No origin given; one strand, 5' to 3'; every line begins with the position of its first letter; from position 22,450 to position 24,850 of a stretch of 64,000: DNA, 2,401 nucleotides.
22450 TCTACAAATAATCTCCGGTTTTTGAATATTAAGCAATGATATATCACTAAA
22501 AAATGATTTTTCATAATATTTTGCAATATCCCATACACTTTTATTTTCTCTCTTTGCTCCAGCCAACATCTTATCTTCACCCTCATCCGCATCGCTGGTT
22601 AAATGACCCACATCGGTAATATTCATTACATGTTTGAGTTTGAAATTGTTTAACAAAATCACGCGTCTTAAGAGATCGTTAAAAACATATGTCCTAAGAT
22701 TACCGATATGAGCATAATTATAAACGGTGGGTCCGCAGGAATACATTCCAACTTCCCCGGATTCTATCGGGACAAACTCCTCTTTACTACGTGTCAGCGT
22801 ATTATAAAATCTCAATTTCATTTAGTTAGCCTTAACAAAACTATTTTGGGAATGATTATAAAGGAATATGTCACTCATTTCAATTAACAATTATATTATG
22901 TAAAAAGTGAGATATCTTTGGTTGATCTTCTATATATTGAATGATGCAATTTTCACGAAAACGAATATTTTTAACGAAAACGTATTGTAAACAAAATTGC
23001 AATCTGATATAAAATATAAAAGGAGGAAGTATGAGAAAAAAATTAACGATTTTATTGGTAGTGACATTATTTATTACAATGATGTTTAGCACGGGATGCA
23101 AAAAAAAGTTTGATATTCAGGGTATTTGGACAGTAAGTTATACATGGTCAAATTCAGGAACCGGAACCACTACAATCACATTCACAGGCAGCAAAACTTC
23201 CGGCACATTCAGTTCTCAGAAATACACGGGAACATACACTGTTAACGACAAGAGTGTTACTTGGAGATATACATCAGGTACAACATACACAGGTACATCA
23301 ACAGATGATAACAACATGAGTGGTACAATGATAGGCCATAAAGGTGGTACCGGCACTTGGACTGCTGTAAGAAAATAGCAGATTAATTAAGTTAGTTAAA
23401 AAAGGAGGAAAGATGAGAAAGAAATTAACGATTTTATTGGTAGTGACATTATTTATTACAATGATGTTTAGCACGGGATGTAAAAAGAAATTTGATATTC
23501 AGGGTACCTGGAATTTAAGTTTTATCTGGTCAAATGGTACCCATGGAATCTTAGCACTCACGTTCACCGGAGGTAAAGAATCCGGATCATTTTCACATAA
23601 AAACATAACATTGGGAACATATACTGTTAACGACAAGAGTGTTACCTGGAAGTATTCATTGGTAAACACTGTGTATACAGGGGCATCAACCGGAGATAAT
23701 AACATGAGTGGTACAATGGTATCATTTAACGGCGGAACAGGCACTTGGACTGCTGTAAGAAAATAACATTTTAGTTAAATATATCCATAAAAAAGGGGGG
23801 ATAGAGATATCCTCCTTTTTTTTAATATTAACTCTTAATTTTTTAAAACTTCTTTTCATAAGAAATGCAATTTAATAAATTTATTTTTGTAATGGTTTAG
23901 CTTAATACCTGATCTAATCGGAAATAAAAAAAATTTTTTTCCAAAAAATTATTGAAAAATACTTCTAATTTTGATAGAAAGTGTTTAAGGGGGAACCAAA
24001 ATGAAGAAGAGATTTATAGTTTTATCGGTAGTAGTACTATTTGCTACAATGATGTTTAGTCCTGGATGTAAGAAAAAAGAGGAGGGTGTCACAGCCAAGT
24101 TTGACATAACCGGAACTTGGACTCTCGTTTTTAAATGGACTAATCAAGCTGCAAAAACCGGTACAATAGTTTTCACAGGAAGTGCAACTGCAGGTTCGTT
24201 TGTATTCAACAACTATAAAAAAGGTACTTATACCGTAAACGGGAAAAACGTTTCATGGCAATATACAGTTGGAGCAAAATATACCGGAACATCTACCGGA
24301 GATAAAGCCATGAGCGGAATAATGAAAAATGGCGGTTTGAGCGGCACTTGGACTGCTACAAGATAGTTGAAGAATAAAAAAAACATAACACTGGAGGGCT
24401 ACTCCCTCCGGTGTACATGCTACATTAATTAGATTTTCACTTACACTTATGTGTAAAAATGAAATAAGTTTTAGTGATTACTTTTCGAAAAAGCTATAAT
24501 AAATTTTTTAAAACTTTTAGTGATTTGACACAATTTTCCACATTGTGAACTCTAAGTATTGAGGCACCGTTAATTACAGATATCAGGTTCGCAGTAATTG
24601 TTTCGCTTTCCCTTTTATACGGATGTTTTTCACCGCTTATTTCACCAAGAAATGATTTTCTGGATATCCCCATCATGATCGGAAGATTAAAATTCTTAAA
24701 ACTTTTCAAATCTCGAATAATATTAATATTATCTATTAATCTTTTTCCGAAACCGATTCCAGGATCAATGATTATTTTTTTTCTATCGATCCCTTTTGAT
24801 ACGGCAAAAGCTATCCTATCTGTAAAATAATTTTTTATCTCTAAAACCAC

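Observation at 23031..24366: Tandem array of three small Thr/Gly-rich lipoproteins with mosaic nucleotide-identity blocks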

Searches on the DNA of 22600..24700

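Call 65: search_rna_families(source=window, start=22600, end=24700, threshold=evalue, max_evalue=1)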
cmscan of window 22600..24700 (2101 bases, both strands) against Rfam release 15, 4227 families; matches with E-value up to 1: 5.
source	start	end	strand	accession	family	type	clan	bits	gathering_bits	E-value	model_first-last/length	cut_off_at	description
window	23754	23823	+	RF00368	sroB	Gene; sRNA;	-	30.4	44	0.19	1-83/83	no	sroB RNA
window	23782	23873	-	RF01774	rpsL_ricks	Cis-reg; leader;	-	30.2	60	0.69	1-131/131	no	Rickettsia rpsL leader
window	23729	23822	+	RF04184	BTnc060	Gene; sRNA;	-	28.3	228.9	0.076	1-213/213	no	Bacteroides sRNA BTnc060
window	23696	23828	-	RF01808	MicX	Gene; sRNA;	-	19.6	75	0.19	1-194/194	no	MicX Vibrio cholerae sRNA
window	23751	23828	+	RF00558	L20_leader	Cis-reg; leader;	-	19.6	58.7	0.94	1-127/127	no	Ribosomal protein L20 leader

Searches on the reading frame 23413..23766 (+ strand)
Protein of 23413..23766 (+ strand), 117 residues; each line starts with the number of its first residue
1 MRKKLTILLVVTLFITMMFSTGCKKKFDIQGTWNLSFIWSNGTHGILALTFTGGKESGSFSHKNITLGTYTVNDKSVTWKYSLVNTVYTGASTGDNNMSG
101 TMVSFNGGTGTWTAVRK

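Call 5: search_protein_families(library=pfam, proteins=[window:23413-23763:+], max_evalue=1)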
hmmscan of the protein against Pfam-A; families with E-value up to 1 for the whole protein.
window:23413-23763:+ (117 aa): 0 families

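Call 6: search_protein_families(library=ncbifam, proteins=[window:23413-23763:+], max_evalue=1)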
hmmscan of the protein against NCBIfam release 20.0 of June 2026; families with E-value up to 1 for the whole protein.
window:23413-23763:+ (117 aa): 1 family
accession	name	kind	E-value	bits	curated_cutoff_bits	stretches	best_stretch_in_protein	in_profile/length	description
NF052318.1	T9SS_sortase_N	equivalog_domain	0.036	14.2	40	1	1-91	1-85/140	type IX secretion system sortase PorU, long form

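Call 58: search_protein_families(library=padloc, proteins=[window:23413-23763:+], max_evalue=1)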
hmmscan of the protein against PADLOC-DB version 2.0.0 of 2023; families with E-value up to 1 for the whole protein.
window:23413-23763:+ (117 aa): 0 families

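Call 67: find_homologous_proteins(query=window:23413-23763:+, max_evalue=0.00001)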
Query window:23413-23763:+ (117 aa): 13 proteins with E <= 0.00001 among 16 candidates.
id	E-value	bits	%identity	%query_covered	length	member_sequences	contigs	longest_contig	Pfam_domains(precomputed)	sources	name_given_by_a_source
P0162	5.5e-69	248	99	100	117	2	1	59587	-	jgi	-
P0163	1.6e-42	162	70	100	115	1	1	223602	-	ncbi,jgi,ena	-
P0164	7.2e-42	160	71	100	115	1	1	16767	-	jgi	-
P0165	2.3e-34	136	65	100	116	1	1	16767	-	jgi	-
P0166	2.3e-31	126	58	100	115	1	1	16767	-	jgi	-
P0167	1.3e-28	117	59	100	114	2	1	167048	-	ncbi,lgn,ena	-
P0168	3.9e-27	113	52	99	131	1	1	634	-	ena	-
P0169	7.9e-23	99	49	94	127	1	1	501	-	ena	-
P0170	3.1e-21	94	50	99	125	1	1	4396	-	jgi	-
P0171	3.8e-21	93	50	99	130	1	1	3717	-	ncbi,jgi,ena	-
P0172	2.4e-20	91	49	99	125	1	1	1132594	-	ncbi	-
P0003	6.9e-20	89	48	99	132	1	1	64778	-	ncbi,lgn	ncbi:MAG: hypothetical protein ABFR36_01495 [Acidobacteriota bacterium]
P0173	6.1e-17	80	51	80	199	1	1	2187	-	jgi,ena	-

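Call 68: find_encoding_contigs(protein=P0162, flank=4000, max_places=4)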
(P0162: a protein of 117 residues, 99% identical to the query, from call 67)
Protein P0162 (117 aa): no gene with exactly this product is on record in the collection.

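Call 70: find_encoding_contigs(protein=window:23413-23766:+, flank=4000, max_places=6)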
Protein window:23413-23766:+ (117 aa): no gene with exactly this product is on record in the collection.

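Call 71: list_cluster_members(proteins=[P0162, P0163, window:23413-23763:+])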
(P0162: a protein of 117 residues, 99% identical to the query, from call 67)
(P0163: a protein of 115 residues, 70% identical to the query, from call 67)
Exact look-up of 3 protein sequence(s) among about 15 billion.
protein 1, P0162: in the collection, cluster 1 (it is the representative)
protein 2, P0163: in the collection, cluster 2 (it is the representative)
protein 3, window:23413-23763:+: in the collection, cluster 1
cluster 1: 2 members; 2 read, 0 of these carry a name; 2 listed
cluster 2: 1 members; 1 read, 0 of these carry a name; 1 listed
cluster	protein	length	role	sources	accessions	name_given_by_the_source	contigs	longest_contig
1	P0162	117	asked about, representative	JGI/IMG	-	-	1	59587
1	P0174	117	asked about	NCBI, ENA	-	-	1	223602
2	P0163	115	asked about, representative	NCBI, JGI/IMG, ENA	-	-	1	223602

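Call 72: find_encoding_contigs(protein=P0163, flank=3000, max_places=6)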
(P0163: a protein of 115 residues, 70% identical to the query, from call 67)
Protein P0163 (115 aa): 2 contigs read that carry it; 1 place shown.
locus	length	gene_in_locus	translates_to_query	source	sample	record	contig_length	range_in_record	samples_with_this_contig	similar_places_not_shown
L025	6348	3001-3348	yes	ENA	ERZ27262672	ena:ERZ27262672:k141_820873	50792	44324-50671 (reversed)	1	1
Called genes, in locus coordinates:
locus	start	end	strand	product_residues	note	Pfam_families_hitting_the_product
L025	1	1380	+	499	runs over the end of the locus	?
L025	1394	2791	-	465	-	PF01406:tRNA-synt_1e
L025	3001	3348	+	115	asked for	-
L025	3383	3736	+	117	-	-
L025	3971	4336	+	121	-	-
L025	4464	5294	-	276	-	PF00809:Pterin_bind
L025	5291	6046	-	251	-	PF13414:TPR_11 (weak), PF00515:TPR_1, PF07719:TPR_2 (weak), PF13181:TPR_8 (weak), PF06347:SH3_4, PF08239:SH3_3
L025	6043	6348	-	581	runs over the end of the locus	PF13584:BatD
